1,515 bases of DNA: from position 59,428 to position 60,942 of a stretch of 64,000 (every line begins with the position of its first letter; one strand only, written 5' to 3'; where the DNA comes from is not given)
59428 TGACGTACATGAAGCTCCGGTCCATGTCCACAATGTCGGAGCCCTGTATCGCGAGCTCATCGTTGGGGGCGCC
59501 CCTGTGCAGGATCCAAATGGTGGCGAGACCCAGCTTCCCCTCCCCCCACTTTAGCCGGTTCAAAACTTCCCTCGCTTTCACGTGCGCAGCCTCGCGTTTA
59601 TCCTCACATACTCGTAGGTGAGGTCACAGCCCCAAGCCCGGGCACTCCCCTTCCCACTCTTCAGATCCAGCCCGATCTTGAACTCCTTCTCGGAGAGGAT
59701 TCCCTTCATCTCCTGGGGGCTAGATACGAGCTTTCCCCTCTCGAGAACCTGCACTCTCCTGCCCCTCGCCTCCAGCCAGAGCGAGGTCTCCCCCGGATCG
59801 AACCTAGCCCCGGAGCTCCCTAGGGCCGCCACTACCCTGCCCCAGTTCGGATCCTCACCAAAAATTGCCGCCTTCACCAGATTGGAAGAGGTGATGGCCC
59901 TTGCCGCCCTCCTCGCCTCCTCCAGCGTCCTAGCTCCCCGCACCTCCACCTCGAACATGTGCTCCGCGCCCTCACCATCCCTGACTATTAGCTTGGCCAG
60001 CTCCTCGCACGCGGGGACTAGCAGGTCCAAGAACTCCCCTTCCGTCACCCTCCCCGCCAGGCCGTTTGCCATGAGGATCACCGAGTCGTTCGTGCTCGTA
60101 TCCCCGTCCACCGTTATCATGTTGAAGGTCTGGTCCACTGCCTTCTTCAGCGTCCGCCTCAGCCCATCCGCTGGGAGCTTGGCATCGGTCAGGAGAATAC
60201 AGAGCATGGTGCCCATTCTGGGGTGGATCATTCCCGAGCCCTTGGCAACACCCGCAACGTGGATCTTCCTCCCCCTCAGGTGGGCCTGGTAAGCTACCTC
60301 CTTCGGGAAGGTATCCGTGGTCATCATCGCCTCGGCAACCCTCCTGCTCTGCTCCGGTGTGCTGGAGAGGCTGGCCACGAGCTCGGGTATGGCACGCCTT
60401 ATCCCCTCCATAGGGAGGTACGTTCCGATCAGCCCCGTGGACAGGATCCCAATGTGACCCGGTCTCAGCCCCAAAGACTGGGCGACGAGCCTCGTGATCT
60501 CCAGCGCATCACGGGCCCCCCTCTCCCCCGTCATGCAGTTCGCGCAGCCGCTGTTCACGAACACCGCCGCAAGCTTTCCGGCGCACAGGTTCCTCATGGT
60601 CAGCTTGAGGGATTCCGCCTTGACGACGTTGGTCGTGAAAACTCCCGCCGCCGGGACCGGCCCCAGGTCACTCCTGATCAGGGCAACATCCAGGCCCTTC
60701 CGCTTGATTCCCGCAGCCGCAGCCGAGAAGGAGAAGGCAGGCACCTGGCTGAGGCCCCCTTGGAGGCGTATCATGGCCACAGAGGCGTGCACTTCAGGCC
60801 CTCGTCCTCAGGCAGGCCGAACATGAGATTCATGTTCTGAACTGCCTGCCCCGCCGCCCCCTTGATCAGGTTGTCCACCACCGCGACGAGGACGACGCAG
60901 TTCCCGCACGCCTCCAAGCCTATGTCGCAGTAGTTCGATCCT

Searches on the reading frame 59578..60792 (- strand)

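Call 70: search_protein_families(library=pfam, proteins=[window:59578-60792:-], max_evalue=0.00001)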
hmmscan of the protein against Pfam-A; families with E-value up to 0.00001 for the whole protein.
window:59578-60792:- (404 aa): 1 family
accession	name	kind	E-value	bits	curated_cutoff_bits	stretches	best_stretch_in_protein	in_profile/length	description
PF01960.23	ArgJ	-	5.3e-135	450.4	32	1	22-404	2-377/377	ArgJ family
